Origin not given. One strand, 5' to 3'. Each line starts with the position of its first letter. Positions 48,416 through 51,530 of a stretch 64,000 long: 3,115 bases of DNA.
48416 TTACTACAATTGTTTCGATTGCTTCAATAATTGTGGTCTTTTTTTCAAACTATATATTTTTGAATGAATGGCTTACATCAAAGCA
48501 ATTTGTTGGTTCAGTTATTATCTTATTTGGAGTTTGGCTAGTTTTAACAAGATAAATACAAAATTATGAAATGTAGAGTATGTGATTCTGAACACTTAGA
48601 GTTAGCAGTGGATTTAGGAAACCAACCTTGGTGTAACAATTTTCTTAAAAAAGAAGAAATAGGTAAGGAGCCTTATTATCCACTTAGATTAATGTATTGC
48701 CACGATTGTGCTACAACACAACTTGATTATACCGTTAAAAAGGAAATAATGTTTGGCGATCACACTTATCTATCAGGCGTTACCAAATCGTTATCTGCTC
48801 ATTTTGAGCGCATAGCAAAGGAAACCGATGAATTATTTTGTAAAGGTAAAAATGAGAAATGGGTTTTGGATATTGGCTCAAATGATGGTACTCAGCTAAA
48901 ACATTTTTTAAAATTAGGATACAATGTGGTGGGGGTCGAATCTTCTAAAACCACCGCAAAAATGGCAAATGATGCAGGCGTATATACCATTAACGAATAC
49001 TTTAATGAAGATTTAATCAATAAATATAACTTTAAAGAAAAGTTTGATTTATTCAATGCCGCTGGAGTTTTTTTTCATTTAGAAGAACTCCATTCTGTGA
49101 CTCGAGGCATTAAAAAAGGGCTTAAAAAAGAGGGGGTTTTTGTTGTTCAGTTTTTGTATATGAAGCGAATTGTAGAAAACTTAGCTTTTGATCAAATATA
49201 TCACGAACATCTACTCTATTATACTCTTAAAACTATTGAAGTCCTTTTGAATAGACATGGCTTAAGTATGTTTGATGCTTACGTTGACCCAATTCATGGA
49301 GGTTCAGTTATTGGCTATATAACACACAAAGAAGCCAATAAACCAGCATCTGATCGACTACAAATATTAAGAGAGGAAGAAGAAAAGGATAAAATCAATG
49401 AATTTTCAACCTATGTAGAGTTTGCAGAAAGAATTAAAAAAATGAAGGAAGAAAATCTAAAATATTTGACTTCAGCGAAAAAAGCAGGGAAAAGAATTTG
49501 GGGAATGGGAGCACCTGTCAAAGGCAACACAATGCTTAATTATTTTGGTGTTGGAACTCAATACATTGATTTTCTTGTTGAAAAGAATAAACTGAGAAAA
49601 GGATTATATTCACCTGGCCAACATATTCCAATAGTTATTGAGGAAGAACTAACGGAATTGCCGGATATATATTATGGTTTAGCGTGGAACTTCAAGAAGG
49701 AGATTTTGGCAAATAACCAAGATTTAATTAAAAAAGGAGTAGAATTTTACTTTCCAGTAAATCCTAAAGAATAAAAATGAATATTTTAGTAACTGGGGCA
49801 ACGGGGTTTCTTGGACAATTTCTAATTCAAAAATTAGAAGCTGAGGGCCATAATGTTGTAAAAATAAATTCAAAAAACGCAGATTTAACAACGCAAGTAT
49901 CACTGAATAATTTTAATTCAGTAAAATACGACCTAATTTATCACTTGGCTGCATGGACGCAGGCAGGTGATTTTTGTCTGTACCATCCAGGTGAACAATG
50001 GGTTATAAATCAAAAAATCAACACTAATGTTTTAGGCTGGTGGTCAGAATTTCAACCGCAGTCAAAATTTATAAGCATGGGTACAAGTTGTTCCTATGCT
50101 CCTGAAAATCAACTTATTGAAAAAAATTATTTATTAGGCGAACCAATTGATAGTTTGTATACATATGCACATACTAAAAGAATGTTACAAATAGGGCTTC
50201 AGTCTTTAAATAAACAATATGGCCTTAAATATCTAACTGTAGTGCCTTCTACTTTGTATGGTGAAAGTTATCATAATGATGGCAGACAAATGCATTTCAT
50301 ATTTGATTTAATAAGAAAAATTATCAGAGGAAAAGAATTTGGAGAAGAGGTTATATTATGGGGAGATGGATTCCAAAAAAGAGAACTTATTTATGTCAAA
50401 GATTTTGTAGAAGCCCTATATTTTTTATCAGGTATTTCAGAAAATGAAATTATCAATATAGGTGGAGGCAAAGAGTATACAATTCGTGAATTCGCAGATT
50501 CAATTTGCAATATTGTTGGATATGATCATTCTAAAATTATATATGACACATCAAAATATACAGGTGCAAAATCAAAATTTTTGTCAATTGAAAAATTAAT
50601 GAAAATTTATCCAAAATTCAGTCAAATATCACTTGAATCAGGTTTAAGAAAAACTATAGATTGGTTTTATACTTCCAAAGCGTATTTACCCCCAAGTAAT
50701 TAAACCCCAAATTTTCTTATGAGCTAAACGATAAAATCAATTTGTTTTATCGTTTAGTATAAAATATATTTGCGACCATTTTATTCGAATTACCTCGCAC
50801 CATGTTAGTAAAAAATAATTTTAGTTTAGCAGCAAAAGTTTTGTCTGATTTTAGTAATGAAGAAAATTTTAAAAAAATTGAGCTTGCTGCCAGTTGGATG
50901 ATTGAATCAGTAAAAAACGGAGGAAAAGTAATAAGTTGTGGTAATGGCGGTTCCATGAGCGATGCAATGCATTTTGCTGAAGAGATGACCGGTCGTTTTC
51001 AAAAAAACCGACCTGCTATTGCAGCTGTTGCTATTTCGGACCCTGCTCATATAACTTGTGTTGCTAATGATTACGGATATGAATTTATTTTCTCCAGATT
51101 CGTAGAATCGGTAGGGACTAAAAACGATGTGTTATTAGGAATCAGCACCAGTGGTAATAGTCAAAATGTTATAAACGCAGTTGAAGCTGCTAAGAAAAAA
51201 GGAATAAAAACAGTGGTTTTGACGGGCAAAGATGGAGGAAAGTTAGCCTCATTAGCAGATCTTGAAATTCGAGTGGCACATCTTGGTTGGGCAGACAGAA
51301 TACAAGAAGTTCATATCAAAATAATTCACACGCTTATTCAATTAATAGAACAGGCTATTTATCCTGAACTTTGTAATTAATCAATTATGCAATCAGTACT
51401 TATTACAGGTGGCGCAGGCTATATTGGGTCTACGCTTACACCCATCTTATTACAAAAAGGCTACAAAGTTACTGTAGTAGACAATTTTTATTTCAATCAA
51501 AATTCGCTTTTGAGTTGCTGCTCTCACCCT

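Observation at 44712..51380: GDP-D-glycero-D-manno-heptose-type pathway (gmhA, hddA, hddC) embedded in the locus, with no recognisable gmhB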

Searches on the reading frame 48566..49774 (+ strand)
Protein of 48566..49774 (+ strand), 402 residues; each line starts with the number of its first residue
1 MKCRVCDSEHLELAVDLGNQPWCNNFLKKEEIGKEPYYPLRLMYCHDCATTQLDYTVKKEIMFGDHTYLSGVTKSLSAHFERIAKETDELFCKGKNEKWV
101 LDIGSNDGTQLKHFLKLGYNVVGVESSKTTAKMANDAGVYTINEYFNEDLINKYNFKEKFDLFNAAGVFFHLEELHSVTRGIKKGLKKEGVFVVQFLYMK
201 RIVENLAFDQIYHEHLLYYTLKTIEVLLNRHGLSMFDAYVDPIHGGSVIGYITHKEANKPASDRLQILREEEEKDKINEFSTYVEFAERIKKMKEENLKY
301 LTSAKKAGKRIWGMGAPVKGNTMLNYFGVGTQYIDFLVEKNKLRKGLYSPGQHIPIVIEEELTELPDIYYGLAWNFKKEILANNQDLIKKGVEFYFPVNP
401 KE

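Call 4: search_protein_families(library=pfam, proteins=[window:48566-49774:+], max_evalue=0.01)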
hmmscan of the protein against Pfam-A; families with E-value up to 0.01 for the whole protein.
window:48566-49774:+ (402 aa): 7 families
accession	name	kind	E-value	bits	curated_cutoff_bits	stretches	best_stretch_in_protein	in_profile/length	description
PF08484.17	Methyltransf_14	-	1.7e-48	164.9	23.5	1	242-398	1-159/160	C-methyltransferase C-terminal domain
PF08421.16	Methyltransf_13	-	2.2e-21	76.2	31.3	1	3-63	1-62/62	Putative zinc binding domain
PF13489.12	Methyltransf_23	-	5.8e-11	42.8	27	1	80-234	6-160/164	Methyltransferase domain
PF08241.18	Methyltransf_11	-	1.8e-09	38.6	21.2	1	101-194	1-95/95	Methyltransferase domain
PF08242.18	Methyltransf_12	-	1e-07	33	30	1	101-192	1-98/98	Methyltransferase domain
PF13649.12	Methyltransf_25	-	6.7e-06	27.1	27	1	100-190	1-97/97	Methyltransferase domain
PF13847.12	Methyltransf_31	-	0.00031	20.9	27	1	98-198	5-113/145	Methyltransferase domain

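Call 5: search_protein_families(library=ncbifam, proteins=[window:48566-49774:+], max_evalue=0.01)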
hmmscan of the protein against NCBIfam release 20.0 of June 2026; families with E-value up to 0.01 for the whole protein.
window:48566-49774:+ (402 aa): 5 families
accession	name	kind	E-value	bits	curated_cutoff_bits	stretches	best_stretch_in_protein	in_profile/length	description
NF045667.1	MTase_DVU1556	equivalog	9.2e-06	25.2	155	1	91-233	17-160/213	DVU_1556 family methyltransferase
TIGR01983.1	UbiG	equivalog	4.1e-05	23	102.95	1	81-195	49-152/228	bifunctional 2-polyprenyl-6-hydroxyphenol methylase/3-demethylubiquinol 3-O-methyltransferase UbiG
NF011650.0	PRK15068.1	equivalog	0.0028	16.6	209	0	96-200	122-231/324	tRNA 5-methoxyuridine(34)/uridine 5-oxyacetic acid(34) synthase CmoB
TIGR02072.1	BioC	equivalog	0.0038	17.1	184.95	1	96-238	34-176/244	malonyl-ACP O-methyltransferase BioC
TIGR04290.1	meth_Rta_06860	hypoth_equivalog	0.0057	16.1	300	1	95-173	48-129/226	TIGR04290 family methyltransferase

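Call 44: search_solved_structures(query=window:48566-49774:+, max_evalue=0.001, show_alignments=1)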
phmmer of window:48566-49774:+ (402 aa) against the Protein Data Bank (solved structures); distinct sequences matched with E-value up to 0.001: 11.
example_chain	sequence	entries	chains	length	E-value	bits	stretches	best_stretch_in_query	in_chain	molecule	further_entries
4rv9_A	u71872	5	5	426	2.4e-63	217.8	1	2-400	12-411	D-mycarose 3-C-methyltransferase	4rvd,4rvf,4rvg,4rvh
5t6b_A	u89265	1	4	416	2e-50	175.2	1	2-393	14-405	Sugar 3-C-methyl transferase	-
5t64_A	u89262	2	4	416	2.9e-50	174.8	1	2-393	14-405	Sugar 3-C-methyl transferase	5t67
3ndi_A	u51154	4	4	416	3.4e-47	164.7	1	2-393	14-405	Methyltransferase | TcaB9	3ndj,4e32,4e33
4e31_A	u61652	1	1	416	6.2e-47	163.8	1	2-393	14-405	TcaB9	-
4e2y_A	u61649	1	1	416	8.8e-47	163.3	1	2-393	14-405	TcaB9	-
4e2x_A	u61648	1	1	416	1.2e-46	162.8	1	2-393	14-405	TcaB9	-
4e2z_A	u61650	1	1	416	3.2e-46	161.5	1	2-393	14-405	TcaB9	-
4e2w_A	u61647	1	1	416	3.2e-46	161.5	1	2-393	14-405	TcaB9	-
4e30_A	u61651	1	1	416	8.3e-46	160.1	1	2-393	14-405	TcaB9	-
9rfr_A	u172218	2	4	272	0.00019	23.9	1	81-197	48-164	Ubiquinone biosynthesis O-methyltransferase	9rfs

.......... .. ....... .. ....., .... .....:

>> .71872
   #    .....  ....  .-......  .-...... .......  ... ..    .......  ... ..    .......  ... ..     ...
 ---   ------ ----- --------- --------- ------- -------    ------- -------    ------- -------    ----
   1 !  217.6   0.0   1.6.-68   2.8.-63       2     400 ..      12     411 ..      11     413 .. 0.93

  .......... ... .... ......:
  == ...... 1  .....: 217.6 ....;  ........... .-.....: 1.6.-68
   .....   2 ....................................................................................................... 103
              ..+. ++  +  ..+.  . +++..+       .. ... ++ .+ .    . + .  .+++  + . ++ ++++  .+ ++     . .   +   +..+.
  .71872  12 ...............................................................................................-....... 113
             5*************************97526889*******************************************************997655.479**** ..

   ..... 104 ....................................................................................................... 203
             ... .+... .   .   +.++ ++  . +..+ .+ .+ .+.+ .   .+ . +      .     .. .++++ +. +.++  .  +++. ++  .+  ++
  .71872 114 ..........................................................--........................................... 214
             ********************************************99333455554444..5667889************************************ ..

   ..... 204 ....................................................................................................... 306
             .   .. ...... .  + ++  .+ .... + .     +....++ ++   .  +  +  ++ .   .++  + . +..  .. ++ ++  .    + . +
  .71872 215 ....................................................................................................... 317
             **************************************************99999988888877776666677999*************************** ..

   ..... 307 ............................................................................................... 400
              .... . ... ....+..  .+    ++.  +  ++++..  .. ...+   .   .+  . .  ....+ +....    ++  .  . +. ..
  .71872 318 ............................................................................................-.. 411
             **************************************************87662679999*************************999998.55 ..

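Call 60: find_related_loci(query=window:48566-49774:+, collection=metagenome_contigs, flank=10000)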
Query window:48566-49774:+ (402 aa) in metagenome_contigs; peptide patterns used: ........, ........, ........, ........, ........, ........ (x = any residue, [..] = any of these).
600 stretches matched a pattern (row limit reached: there are more); 540 encode a relative of the query (tblastn E <= 1e-3); the best 80 are kept; 80 distinct loci.
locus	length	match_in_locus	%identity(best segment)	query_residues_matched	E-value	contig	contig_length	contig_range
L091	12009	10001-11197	77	1-400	0e+0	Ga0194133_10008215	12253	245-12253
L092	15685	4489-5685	75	1-402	0e+0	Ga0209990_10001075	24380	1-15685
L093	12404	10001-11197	76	1-402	0e+0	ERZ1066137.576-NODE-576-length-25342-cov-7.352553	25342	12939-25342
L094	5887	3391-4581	74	3-402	0e+0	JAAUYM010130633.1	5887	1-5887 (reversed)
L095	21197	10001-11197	73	1-402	0e+0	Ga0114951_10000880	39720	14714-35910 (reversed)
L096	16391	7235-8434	73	1-401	0e+0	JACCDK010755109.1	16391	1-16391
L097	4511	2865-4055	72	3-402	0e+0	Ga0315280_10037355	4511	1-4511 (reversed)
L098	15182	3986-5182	71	1-402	0e+0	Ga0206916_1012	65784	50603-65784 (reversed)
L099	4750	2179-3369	71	3-402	0e+0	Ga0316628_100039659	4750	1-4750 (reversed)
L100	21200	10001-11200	69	1-402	0e+0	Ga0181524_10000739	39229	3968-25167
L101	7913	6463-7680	69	1-402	0e+0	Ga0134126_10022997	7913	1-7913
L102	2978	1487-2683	69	1-402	0e+0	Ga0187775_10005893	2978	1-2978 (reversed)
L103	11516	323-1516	70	1-401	0e+0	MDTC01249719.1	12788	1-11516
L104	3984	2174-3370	69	1-402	0e+0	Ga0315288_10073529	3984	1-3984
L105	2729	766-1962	69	1-402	0e+0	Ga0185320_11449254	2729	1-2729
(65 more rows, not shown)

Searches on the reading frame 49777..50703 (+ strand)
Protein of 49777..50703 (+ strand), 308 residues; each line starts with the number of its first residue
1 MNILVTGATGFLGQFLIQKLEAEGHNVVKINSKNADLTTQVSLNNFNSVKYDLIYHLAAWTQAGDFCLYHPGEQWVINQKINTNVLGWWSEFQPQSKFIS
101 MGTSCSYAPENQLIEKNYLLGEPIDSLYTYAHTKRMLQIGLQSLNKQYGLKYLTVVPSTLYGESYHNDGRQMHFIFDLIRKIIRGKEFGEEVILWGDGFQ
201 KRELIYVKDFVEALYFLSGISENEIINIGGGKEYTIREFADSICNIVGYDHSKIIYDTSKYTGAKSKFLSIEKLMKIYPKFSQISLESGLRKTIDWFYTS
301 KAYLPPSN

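Call 4: search_protein_families(library=pfam, proteins=[window:49777-50703:+], max_evalue=0.01)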
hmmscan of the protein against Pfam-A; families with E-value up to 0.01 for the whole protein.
window:49777-50703:+ (308 aa): 4 families
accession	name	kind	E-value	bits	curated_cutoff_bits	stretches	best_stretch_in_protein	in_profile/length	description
PF01370.27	Epimerase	-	5.8e-47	160.6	20.9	1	3-229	1-240/240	NAD dependent epimerase/dehydratase family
PF16363.11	GDP_Man_Dehyd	-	6e-16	59.2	27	2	35-250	59-269/332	GDP-mannose 4,6 dehydratase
PF04321.23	RmlD_sub_bind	-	3.6e-10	39.8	27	1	1-78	1-78/287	RmlD substrate binding domain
PF07993.18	NAD_binding_4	-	1.3e-05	24.9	20.1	1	5-29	1-25/258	Male sterility protein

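Call 5: search_protein_families(library=ncbifam, proteins=[window:49777-50703:+], max_evalue=0.01)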
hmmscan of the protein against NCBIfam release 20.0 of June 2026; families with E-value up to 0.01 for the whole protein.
window:49777-50703:+ (308 aa): 27 families (the best 25 are shown)
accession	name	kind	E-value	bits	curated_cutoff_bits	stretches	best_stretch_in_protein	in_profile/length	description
NF047922.1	GDPFucSynFcl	equivalog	2.9e-43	148.5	500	1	2-301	4-305/308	GDP-L-fucose synthase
TIGR01181.1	dTDP_gluc_dehyt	equivalog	2.8e-18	66.1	365.1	1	121-303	142-317/321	dTDP-glucose 4,6-dehydratase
NF007490.0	PRK10084.1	subfamily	4.9e-11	42.2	649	1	167-302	197-339/361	dTDP-glucose 4,6-dehydratase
TIGR02197.1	heptose_epim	equivalog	6.7e-11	41.9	274.6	1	3-297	1-313/316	ADP-glyceromanno-heptose 6-epimerase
NF007582.0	PRK10217.1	equivalog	2.3e-10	40.1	698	1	164-303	187-337/355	dTDP-glucose 4,6-dehydratase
TIGR01179.1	galE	equivalog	7.6e-09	34.8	262.3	1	36-253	55-281/332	UDP-glucose 4-epimerase GalE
TIGR04180.1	EDH_00030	hypoth_equivalog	9.5e-09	34.7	475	1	3-267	1-275/297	NAD-dependent 4,6-dehydratase LegB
TIGR01214.1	rmlD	equivalog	2.1e-07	30.3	224.05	1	3-134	2-128/285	dTDP-4-dehydrorhamnose reductase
NF050030.1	thlkprotThyD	equivalog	5.5e-06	25.8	400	1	1-51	1-54/305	thylakoid membrane protein ThyD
NF008872.0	PRK11908.1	equivalog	7.9e-06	25.1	294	1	119-247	137-271/349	bifunctional UDP-4-keto-pentose/UDP-xylose synthase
TIGR01777.1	yfcH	hypoth_equivalog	1e-05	25.3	207.35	1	3-39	1-37/292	TIGR01777 family oxidoreductase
TIGR03466.1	HpnA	hypoth_equivalog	1.7e-05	23.9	367.65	1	2-41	2-41/327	hopanoid-associated sugar epimerase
NF042422.1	oxyalk_red_OleD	equivalog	2.1e-05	24.1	580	1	1-36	1-36/329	2-alkyl-3-oxoalkanoate reductase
NF008360.0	PRK11150.1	equivalog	3.2e-05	23.3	452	0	147-267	162-274/310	ADP-glyceromanno-heptose 6-epimerase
TIGR01746.1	Thioester-redct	subfamily_domain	3.5e-05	23.2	213.35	1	2-24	1-23/371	thioester reductase domain-containing protein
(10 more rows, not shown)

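Call 13: search_solved_structures(query=window:49777-50703:+, max_evalue=0.001)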
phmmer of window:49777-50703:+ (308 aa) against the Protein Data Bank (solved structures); distinct sequences matched with E-value up to 0.001: 69 (the best 60 are shown).
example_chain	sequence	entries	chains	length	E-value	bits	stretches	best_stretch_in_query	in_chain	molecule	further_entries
7ll6_A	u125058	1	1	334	8.9e-28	100.5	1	3-294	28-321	GDP-L-fucose synthase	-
8du0_A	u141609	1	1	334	8.9e-28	100.5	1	3-294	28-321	GDP-L-fucose synthase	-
4b8w_A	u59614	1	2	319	1.2e-27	100.1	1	1-298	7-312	GDP-L-FUCOSE SYNTHASE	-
4e5y_A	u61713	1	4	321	1.2e-27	100.1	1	1-298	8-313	GDP-L-fucose synthase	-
4b8z_A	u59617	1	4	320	1.2e-27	100.1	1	1-298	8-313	GDP-L-FUCOSE SYNTHASE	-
4bkp_A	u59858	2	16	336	1.4e-27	99.8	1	1-298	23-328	GDP-L-FUCOSE SYNTHASE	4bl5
1e7s_A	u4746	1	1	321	7.7e-26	94.1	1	3-299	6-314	GDP-FUCOSE SYNTHETASE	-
1bsv_A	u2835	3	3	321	1.2e-25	93.5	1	3-299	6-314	PROTEIN (GDP-FUCOSE SYNTHETASE) | GDP-FUCOSE SYNTHETASE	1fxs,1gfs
1e6u_A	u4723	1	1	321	1.3e-25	93.4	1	3-299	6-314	GDP-FUCOSE SYNTHETASE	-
1e7q_A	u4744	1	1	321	1.3e-25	93.4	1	3-299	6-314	GDP-FUCOSE SYNTHETASE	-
1bws_A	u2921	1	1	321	3.1e-25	92.2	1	3-299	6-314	PROTEIN (GDP-4-KETO-6-DEOXY-D-MANNOSE EPIMERASE/REDUCTASE)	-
1e7r_A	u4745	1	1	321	8.4e-25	90.7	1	3-299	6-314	GDP-FUCOSE SYNTHETASE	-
6aqy_A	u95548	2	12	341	8.3e-20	74.3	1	3-299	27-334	gdp-l-fucose synthetase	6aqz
4zrm_A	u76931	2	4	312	3.6e-18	68.9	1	1-298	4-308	UDP-glucose 4-epimerase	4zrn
8ewu_A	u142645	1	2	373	9.1e-18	67.6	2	189-298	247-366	GDP-L-fucose synthase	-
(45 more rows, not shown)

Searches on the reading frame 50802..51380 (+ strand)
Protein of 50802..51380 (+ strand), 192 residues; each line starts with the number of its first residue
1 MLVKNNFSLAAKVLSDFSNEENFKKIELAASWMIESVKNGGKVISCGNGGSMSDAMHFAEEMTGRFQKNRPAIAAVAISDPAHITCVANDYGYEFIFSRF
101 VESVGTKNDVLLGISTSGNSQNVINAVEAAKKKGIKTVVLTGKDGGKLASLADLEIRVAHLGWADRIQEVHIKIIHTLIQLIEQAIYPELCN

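Call 4: search_protein_families(library=pfam, proteins=[window:50802-51380:+], max_evalue=0.01)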
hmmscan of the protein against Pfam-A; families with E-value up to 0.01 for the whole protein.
window:50802-51380:+ (192 aa): 2 families
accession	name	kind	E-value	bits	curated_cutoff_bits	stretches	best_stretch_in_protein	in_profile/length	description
PF13580.11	SIS_2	-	2.1e-28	99.5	27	1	13-142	9-138/138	SIS domain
PF01380.27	SIS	-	4.4e-09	36.7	25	1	106-158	52-104/131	SIS domain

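Call 5: search_protein_families(library=ncbifam, proteins=[window:50802-51380:+], max_evalue=0.01)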
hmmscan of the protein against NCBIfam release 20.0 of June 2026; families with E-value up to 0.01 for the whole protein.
window:50802-51380:+ (192 aa): 27 families (the best 25 are shown)
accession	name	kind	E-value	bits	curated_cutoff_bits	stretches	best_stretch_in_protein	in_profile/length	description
NF001628.0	PRK00414.1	equivalog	4.8e-83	277.5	265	1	2-185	5-189/192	D-sedoheptulose 7-phosphate isomerase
TIGR00441.1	gmhA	equivalog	8.8e-71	236.9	209.45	1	32-183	3-154/154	D-sedoheptulose 7-phosphate isomerase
NF010546.0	PRK13936.1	equivalog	5.8e-57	192.6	276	1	18-187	21-193/197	phosphoheptose isomerase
NF008138.0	PRK10886.1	equivalog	9.1e-39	133.2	352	1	25-189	26-193/196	DnaA initiator-associating protein DiaA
NF010547.0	PRK13938.1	equivalog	7.8e-38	130.1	320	1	32-187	37-192/196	D-sedoheptulose 7-phosphate isomerase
NF003915.0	PRK05441.1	subfamily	3.9e-11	42.5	168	1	21-158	43-182/300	N-acetylmuramic acid 6-phosphate etherase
TIGR00274.1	TIGR00274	equivalog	5.1e-10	38.9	302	1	21-158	38-177/291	N-acetylmuramic acid 6-phosphate etherase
NF009222.0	PRK12570.1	subfamily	7.2e-10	38.2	255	1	23-158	52-189/307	N-acetylmuramic acid 6-phosphate etherase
NF002805.0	PRK02947.1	subfamily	4.4e-09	35.8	135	1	10-142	11-142/247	sugar isomerase domain-containing protein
NF008458.0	PRK11337.1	equivalog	1.3e-08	34.1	378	1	103-156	184-237/293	MurR/RpiR family transcriptional regulator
NF040776.2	AlsR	equivalog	3.5e-08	32.7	400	1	101-156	170-225/279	transcriptional repressor AlsR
TIGR03127.2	RuMP_HxlB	equivalog_domain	1.5e-07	31.5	160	1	106-160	71-125/178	6-phospho-3-hexuloisomerase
NF041755.1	RuMP_HxlAB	equivalog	1.8e-06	27.2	500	1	106-160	287-341/391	bifunctional 3-hexulose-6-phosphate synthase/6-phospho-3-hexuloisomerase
TIGR02128.1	G6PI_arch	equivalog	6.1e-06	25.4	213.9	1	105-153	64-111/308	bifunctional phosphoglucose/phosphomannose isomerase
NF006422.0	PRK08674.1-1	subfamily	2.9e-05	23.7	317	1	96-153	54-108/302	bifunctional phosphoglucose/phosphomannose isomerase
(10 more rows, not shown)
